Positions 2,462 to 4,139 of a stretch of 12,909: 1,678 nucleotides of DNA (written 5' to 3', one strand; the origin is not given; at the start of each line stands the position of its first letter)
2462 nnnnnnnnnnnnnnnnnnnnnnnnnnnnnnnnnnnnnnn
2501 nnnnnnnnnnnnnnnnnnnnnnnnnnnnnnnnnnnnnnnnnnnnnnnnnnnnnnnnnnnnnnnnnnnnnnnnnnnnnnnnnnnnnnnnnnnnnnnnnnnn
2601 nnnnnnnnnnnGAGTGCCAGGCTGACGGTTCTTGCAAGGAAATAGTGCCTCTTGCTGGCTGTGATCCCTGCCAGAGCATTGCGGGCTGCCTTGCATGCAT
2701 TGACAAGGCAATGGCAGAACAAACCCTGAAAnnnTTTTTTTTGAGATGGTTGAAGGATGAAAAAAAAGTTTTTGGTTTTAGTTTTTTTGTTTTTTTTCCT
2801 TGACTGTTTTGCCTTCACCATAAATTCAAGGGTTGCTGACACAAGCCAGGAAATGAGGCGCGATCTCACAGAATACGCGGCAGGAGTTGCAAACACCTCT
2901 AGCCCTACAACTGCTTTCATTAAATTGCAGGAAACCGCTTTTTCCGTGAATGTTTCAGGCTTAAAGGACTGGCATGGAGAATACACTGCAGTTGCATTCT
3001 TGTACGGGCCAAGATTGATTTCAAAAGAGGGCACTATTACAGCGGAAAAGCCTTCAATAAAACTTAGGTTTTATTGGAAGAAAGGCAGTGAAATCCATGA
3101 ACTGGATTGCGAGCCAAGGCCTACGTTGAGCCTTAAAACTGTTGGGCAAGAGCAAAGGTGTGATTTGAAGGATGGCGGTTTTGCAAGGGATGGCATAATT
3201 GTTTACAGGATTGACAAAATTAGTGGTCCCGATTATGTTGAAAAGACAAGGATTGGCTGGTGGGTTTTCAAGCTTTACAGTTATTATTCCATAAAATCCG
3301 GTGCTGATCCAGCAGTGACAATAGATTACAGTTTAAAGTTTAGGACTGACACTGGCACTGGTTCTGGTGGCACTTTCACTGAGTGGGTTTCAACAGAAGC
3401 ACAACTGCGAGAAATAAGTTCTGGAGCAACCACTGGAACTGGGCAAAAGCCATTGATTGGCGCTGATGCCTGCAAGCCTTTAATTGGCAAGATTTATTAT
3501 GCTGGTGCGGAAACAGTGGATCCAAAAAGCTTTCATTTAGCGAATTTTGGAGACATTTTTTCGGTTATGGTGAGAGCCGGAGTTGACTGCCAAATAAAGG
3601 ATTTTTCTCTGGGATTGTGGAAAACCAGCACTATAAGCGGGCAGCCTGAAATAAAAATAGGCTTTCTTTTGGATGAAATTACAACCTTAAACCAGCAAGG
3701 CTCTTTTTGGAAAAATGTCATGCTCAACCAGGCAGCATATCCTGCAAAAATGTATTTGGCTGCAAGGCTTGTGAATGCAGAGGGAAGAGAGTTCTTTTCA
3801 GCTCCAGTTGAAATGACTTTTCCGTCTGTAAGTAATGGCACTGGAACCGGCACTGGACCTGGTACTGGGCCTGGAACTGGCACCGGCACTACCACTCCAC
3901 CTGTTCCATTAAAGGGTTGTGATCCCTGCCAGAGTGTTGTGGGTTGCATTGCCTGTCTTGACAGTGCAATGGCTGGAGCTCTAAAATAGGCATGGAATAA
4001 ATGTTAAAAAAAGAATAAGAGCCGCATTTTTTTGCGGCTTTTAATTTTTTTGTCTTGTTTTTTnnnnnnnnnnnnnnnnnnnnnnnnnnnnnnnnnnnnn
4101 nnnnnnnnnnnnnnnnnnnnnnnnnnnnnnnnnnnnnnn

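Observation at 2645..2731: Two adjacent secreted proteins share an unusual four-cysteine C-terminal tail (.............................-COOH)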

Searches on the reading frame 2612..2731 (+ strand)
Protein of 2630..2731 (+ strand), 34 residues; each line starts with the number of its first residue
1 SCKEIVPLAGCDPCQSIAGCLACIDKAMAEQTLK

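Call 10: find_homologous_proteins(query=A2, max_evalue=10)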
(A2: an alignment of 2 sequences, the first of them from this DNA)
Query A2 (2 sequences): no candidate shares three 5-residue words with the query. No homologue found.

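Call 25: search_protein_representatives(alignment_id=A1)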
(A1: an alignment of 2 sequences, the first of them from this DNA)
Query: 2 sequences, 32 profile positions. Proteins with E-value up to 0.001 (for the whole library): 15; up to 1e-10: 6; up to 1e-30: 0. The best 15 are listed.
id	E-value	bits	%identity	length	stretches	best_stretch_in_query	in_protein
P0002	4.5e-30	119.5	-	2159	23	5-25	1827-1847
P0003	1.1e-16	76.7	-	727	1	1-32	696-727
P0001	1.1e-14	70.3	-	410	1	1-32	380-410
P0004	2.9e-13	65.7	-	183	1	1-32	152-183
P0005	2.4e-12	62.8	-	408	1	6-32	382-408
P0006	8.3e-12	61.1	-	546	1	6-32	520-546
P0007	7.2e-06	42.1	-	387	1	6-28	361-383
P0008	9.6e-06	41.7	-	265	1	5-27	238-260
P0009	3.4e-05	39.9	-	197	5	12-27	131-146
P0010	1.9e-04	37.6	-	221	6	5-16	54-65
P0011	2.9e-04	36.9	-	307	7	12-21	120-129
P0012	3.2e-04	36.8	-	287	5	11-21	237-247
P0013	5.7e-04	36.0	-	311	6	5-14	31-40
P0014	6.1e-04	35.9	-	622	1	6-27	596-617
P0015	7.5e-04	35.6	-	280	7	5-13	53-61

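Call 27: find_encoding_contigs(protein=P0007, flank=10000, max_places=4)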
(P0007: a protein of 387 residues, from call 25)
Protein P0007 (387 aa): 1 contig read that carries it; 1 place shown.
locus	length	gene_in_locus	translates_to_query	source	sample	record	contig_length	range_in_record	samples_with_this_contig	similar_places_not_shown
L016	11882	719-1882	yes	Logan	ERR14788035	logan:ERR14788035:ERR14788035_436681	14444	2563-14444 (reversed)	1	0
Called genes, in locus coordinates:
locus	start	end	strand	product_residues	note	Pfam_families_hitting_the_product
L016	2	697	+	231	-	?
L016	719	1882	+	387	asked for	-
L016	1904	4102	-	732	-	PF11614:FixG_C (faint), PF22073:Cep192_D4 (faint), PF22067:Cep192_D3 (faint), PF22544:HYDIN_VesB_CFA65-like_Ig (faint)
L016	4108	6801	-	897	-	PF06030:WxLIP_PGBD (faint), PF11614:FixG_C (faint), PF23619:Ig_VWA7 (faint), PF10633:NPCBM_assoc (faint)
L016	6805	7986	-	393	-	-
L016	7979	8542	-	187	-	-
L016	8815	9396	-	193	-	-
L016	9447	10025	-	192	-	PF12844:HTH_19, PF13560:HTH_31, PF01381:HTH_3, PF00571:CBS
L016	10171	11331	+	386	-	PF00438:S-AdoMet_synt_N, PF02772:S-AdoMet_synt_M, PF02773:S-AdoMet_synt_C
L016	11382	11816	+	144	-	PF04073:tRNA_edit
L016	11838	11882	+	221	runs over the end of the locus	PF02811:PHP, PF13263:PHP_C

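Call 28: find_encoding_contigs(protein=P0006, flank=10000, max_places=4)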
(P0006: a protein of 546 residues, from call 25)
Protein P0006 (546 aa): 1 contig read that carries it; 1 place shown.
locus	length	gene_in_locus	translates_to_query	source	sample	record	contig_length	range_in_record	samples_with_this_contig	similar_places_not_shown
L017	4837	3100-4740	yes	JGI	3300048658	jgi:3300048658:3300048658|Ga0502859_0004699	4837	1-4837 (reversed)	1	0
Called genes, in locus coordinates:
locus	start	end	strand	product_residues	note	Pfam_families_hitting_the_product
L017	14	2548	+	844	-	-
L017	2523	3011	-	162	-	-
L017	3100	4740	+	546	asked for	-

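Call 30: find_encoding_contigs(protein=P0004, flank=10000, max_places=4)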
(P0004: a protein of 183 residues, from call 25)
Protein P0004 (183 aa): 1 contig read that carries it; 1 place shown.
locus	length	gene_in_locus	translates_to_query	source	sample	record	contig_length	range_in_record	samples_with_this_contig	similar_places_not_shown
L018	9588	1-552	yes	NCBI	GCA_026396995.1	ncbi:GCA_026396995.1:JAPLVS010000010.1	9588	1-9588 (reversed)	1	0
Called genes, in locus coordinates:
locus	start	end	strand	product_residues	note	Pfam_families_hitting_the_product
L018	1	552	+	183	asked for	?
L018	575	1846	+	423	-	-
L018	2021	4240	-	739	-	PF07610:DUF1573 (faint), PF10633:NPCBM_assoc (faint), PF11614:FixG_C (faint), PF22073:Cep192_D4 (faint), PF22544:HYDIN_VesB_CFA65-like_Ig (faint), PF22067:Cep192_D3 (faint)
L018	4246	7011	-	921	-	PF06030:WxLIP_PGBD (faint), PF11614:FixG_C (faint), PF26280:Ig_TRAPPC9-Trs120_2nd (faint), PF10633:NPCBM_assoc (faint)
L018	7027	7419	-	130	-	-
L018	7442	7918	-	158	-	-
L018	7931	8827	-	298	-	-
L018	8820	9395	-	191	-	-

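Call 31: find_encoding_contigs(protein=P0008, flank=10000, max_places=4)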
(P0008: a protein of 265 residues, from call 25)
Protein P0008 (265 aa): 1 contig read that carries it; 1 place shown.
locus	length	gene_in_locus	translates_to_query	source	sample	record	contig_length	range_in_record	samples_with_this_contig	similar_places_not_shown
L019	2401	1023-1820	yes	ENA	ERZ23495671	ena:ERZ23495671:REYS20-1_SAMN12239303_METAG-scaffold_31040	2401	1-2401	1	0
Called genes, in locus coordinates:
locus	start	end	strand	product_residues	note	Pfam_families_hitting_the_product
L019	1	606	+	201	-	?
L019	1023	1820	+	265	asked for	PF00526:Dicty_CTDC (weak)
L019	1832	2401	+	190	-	?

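Call 39: search_protein_families(library=ncbifam, proteins=[window:2630-2731:+], max_evalue=10)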
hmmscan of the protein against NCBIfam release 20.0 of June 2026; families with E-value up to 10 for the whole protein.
seq(34 aa): 0 families

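Call 40: search_protein_families(library=pfam, proteins=[window:2630-2731:+], max_evalue=10)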
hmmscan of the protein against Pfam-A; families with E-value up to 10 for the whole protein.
seq(34 aa): 0 families

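Call 41: search_solved_structures(query=A1, max_evalue=10, show_alignments=3)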
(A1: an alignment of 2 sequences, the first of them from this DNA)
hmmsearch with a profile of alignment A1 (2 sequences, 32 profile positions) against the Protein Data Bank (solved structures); distinct sequences matched with E-value up to 10: 0.

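Call 53: predict_structure(alignment_id=A6)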
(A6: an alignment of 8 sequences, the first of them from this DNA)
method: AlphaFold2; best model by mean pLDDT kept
length: 37 residues; sequences in the alignment: 8
mean_pLDDT: 61.5   pTM: 0.31
mean pLDDT of the five models: 61.5, 60.7, 59.7, 55.9, 54.3
residues with pLDDT >= 90: 0; 70-90: 10; 50-70: 21; < 50: 6
segments of 3 or more residues with pLDDT < 50: 1-4
pLDDT, mean of each block of 10 residues (from residue 1): 52 59 71 65
secondary structure, 60 per line:
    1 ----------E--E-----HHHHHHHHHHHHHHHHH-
elements in order: H20-36

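Call 59: fold_search(model_id=the predicted structure, library=pdb)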
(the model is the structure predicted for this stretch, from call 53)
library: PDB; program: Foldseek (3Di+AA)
matches with E <= 10: 0; with E <= 0.001: 0
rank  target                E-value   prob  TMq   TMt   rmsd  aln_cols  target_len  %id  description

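Call 69: find_encoding_contigs(protein=P0005, flank=10000, max_places=3)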
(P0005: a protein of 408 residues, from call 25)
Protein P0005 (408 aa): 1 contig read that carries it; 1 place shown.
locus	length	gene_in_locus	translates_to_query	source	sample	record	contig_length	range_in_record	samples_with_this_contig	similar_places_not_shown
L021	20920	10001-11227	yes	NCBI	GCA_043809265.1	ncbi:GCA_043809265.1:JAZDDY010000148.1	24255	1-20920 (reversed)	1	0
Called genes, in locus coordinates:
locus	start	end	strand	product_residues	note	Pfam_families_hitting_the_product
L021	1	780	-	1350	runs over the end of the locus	-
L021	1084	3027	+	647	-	PF00270:DEAD (weak), PF04851:ResIII (faint), PF06733:DEAD_2, PF13307:Helicase_C_2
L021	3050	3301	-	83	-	-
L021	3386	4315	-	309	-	PF00890:FAD_binding_2 (faint), PF01134:GIDA (faint), PF01266:DAO (faint), PF01494:FAD_binding_3 (faint), PF01946:Thi4 (faint), PF07992:Pyr_redox_2, PF13738:Pyr_redox_3, PF00070:Pyr_redox, +3 more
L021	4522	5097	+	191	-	-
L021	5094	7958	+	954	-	PF02369:Big_1 (faint)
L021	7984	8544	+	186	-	-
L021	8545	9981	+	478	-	-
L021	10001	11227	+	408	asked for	-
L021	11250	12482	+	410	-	-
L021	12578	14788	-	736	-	PF06280:fn3_5 (faint), PF11614:FixG_C (faint), PF22073:Cep192_D4 (faint), PF22544:HYDIN_VesB_CFA65-like_Ig (faint), PF22067:Cep192_D3 (faint)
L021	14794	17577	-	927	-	PF10633:NPCBM_assoc (faint), PF06030:WxLIP_PGBD (faint)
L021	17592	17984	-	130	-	-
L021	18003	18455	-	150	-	-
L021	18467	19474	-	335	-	-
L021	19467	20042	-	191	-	-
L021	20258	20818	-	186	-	PF12844:HTH_19, PF13560:HTH_31, PF01381:HTH_3, PF00571:CBS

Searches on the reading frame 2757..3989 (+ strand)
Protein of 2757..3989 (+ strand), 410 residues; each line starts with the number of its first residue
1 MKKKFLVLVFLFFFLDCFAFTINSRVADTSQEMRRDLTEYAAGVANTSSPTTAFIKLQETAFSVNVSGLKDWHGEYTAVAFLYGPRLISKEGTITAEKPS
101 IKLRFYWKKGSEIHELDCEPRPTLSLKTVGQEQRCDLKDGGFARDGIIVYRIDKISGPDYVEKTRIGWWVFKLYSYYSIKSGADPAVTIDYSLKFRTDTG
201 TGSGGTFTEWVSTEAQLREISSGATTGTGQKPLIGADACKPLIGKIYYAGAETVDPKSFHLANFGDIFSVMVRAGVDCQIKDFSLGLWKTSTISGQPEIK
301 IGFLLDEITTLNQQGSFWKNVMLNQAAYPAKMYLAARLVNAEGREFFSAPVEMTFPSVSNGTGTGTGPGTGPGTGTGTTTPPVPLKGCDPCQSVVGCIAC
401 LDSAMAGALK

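Call 3: search_protein_families(library=pfam, proteins=[window:2757-3989:+], max_evalue=0.1)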
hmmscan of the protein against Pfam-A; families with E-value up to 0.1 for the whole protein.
window:2757-3989:+ (410 aa): 1 family
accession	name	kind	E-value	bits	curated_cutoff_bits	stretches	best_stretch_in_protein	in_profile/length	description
PF16341.10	DUF4971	-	0.042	14.1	31.3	1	1-71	1-74/141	Domain of unknown function (DUF4971)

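Call 4: search_protein_families(library=ncbifam, proteins=[window:2757-3989:+], max_evalue=0.1)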
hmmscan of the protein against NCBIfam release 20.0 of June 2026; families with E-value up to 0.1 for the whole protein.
window:2757-3989:+ (410 aa): 0 families

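Call 20: find_homologous_proteins(query=window:2757-3986:+, max_evalue=0.001)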
Query window:2757-3986:+ (410 aa): 1 proteins with E <= 0.001 among 8000 candidates.
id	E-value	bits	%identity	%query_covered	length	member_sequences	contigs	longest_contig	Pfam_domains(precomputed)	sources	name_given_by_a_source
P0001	2.7e-279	944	100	100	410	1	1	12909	-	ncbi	ncbi:MAG: hypothetical protein QXK06_05110 [Candidatus Diapherotrites archaeon]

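Call 35: find_homologous_proteins(query=A3, max_evalue=0.001)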
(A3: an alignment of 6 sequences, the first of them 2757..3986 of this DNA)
Query A3 (6 sequences) (410 aa, profile of the alignment): 2 proteins with E <= 0.001 among 8000 candidates.
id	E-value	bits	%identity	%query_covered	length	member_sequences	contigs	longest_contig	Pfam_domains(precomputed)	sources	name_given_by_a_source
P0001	6.6e-195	666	100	100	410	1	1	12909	-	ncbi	ncbi:MAG: hypothetical protein QXK06_05110 [Candidatus Diapherotrites archaeon]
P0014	5.7e-177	607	38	95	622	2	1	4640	-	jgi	-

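Call 45: predict_structure(alignment_id=A4)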
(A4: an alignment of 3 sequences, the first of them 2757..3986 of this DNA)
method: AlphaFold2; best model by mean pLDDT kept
length: 410 residues; sequences in the alignment: 3
mean_pLDDT: 66.4   pTM: 0.50
mean pLDDT of the five models: 66.4, 66.1, 63.5, 63.4, 61.4
residues with pLDDT >= 90: 7; 70-90: 204; 50-70: 96; < 50: 103
segments of 3 or more residues with pLDDT < 50: 1-8, 10-17, 36-52, 120-125, 139-143, 200-203, 231-237, 360-387, 389-396, 403-410
pLDDT, mean of each block of 10 residues (from residue 1): 46 49 79 53 32 65 69 72 82 76 74 63 56 69 63 88 67 72 86 74 68 83 63 52 78 76 78 71 85 84 63 70 71 89 82 75 36 35 40 47 42
secondary structure, 60 per line:
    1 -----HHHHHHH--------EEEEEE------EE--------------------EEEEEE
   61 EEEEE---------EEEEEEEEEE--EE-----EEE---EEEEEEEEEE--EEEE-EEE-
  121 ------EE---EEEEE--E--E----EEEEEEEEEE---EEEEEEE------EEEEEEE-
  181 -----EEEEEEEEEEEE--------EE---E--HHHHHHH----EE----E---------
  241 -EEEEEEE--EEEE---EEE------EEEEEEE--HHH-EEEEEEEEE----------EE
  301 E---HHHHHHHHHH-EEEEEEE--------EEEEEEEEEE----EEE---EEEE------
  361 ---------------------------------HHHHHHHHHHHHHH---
elements in order: H6-12 E21-26 E55-65 E75-84 E94-96 E100-109 E112-115 E117-119 E132-136 E147-156 E160-166 E173-179 E186-197 H214-220 E242-248 E251-254 E258-260 E267-273 E280-288 E299-301 H305-314 E316-322 E331-340 E345-347 E351-354 H394-407

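Call 54: fold_search(model_id=the predicted structure, library=pdb)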
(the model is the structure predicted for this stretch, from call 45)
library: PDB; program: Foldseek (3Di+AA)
matches with E <= 10: 1166; with E <= 0.001: 0
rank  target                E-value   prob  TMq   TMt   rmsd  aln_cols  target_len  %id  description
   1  9rpl_A                6.1e-03  0.25  0.11  0.16  20.7       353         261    6  Lactobacillus acidophilus SlpA self assembly domains I-II (aa 49-308) (released 2026-02-04)
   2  9rpl_B                8.9e-03  0.23  0.12  0.17  20.1       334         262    7  Lactobacillus acidophilus SlpA self assembly domains I-II (aa 49-308) (released 2026-02-04)
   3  4ybh_A                9.9e-03  0.51  0.16  0.21  26.3       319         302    8  Crystal structure of the human RAGE ectodomain (VC1C2 fragment) in complex with human S100A6 (released 2016-03-02)
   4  2yn5_A                1.7e-02  0.41  0.18  0.24  26.3       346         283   11  Structural insight into the giant calcium-binding adhesin SiiE: implications for the adhesion of Salmonella enterica t (released 2013-04-03)
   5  9kvu                  2.5e-02  0.99  0.16  0.58   6.2       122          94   12  Structure of B1 domain in the bifunctional enzyme CelAly (released 2026-03-18)
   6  6e57_A                2.5e-02  0.30  0.17  0.17  21.6       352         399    7  Bacteroides ovatus mixed-linkage glucan utilization locus (MLGUL) SGBP-B in complex with mixed-linkage heptasaccharide (released 2019-05-29)
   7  3pdg                  3.1e-02  0.99  0.15  0.57   5.6       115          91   10  Structures of Clostridium thermocellum CbhA fibronectin(III)-like modules (released 2011-11-23)
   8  5e4q                  3.3e-02  0.21  0.15  0.20  25.5       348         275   11  Crystal structure of mouse CNTN3 FN1-FN3 domains (released 2016-08-31)
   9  6e57_C                3.9e-02  0.28  0.17  0.17  20.4       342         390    8  Bacteroides ovatus mixed-linkage glucan utilization locus (MLGUL) SGBP-B in complex with mixed-linkage heptasaccharide (released 2019-05-29)
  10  4p2y_A                4.3e-02  0.28  0.16  0.20  26.6       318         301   10  Crystal structure of the human RAGE ectodomain (fragment VC1C2) in complex with mouse S100A6 (released 2015-03-11)
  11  9a18_A                5.3e-02  0.33  0.20  0.21  24.8       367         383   11  Integrative model of full-length RAGE in complex with S100B (released 2021-04-23)
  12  3tf7_I                5.9e-02  0.47  0.17  0.28  20.2       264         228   11  42F3 QL9/H2-Ld complex (released 2011-12-07)
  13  2yn5_B                6.2e-02  0.20  0.16  0.22  26.4       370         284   10  Structural insight into the giant calcium-binding adhesin SiiE: implications for the adhesion of Salmonella enterica t (released 2013-04-03)
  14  5g56                  6.2e-02  0.20  0.17  0.11  22.3       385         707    9  THE TETRA-MODULAR CELLULOSOMAL ARABINOXYLANASE CtXyl5A STRUCTURE AS REVEALED BY X-RAY CRYSTALLOGRAPHY (released 2016-06-29)
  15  7r5k_10               6.9e-02  0.18  0.16  0.05  24.8       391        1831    7  Human nuclear pore complex (constricted) (released 2022-06-22)
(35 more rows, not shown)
